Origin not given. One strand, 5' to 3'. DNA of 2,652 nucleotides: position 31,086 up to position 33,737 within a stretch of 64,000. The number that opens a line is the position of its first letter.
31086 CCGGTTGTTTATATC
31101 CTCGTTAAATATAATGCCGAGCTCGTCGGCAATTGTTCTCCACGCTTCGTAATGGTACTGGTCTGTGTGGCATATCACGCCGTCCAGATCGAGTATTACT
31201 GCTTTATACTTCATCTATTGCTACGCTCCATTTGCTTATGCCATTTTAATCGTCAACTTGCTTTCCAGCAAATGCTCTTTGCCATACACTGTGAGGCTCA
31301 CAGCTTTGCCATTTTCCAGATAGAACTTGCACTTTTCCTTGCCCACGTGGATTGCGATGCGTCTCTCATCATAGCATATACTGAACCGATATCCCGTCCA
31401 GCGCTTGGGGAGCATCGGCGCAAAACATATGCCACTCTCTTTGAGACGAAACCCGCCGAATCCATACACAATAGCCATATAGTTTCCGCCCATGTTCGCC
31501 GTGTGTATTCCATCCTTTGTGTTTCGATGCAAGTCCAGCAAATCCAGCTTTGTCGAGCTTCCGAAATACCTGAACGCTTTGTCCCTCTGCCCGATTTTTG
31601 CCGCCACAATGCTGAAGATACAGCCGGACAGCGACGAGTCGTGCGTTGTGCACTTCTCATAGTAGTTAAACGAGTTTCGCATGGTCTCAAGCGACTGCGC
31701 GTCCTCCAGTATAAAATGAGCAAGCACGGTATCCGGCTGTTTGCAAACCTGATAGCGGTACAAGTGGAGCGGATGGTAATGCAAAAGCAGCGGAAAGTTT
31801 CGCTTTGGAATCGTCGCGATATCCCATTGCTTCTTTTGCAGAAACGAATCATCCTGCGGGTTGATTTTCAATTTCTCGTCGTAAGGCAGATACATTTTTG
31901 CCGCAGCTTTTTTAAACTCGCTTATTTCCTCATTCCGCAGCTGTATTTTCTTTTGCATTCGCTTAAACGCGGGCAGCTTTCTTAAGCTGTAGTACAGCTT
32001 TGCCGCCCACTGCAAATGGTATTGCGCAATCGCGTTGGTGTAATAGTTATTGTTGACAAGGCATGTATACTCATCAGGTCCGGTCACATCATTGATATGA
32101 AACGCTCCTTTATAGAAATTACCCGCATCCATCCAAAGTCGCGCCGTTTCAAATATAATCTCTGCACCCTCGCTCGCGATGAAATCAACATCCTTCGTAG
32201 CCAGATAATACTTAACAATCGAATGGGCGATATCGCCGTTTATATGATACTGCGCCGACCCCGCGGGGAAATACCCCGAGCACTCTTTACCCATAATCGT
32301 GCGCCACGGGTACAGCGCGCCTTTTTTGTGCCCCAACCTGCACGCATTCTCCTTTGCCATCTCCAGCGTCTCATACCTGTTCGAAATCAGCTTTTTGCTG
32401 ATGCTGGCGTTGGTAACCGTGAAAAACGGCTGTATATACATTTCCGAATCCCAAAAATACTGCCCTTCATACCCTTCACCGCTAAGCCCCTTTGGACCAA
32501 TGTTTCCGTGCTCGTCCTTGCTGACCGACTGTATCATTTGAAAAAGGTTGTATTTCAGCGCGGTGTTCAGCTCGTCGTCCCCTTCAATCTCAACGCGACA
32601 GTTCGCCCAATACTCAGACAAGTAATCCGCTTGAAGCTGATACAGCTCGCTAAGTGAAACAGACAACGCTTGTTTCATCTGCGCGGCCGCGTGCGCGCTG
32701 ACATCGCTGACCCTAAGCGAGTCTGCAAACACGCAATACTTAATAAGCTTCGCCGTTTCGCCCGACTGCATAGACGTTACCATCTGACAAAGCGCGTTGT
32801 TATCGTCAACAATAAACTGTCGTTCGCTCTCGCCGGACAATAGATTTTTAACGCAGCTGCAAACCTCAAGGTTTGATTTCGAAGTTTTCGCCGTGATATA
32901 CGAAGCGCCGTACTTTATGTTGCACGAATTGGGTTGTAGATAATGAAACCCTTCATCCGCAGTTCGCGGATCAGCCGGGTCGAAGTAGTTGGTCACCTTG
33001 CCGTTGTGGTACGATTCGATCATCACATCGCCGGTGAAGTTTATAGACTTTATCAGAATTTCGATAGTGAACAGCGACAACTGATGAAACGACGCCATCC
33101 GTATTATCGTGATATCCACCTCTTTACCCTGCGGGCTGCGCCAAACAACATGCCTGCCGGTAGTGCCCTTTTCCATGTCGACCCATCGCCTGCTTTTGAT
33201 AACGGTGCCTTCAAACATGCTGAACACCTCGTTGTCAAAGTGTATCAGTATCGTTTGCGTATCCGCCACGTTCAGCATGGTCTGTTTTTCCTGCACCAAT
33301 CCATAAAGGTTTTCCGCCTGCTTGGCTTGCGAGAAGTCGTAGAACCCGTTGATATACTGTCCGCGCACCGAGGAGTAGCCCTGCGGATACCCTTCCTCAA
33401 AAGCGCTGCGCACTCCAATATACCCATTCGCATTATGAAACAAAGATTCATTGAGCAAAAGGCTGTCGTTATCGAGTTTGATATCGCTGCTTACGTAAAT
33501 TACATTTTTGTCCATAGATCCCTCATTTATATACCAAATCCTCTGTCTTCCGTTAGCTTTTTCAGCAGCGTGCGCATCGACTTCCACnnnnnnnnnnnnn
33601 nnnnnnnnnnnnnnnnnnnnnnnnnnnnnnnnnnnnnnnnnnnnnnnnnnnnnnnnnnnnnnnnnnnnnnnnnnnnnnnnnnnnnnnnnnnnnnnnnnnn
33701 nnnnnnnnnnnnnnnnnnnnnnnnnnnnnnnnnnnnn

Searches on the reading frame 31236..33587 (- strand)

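Call 46: search_protein_families(library=pfam, proteins=[window:31236-33587:-], max_evalue=0.00001)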
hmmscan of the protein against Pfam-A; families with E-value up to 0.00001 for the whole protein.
window:31236-33587:- (783 aa): 3 families
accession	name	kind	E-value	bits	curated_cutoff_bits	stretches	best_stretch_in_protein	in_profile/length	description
PF03632.21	Glyco_hydro_65m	-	2.9e-108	362.6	27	1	345-703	1-370/371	Glycosyl hydrolase family 65 central catalytic domain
PF03636.21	Glyco_hydro_65N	-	6.5e-48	163.9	26.6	1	37-289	4-231/233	Glycosyl hydrolase family 65, N-terminal domain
PF03633.20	Glyco_hydro_65C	-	1.8e-15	56.9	22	1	714-774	2-62/62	Glycosyl hydrolase family 65, C-terminal domain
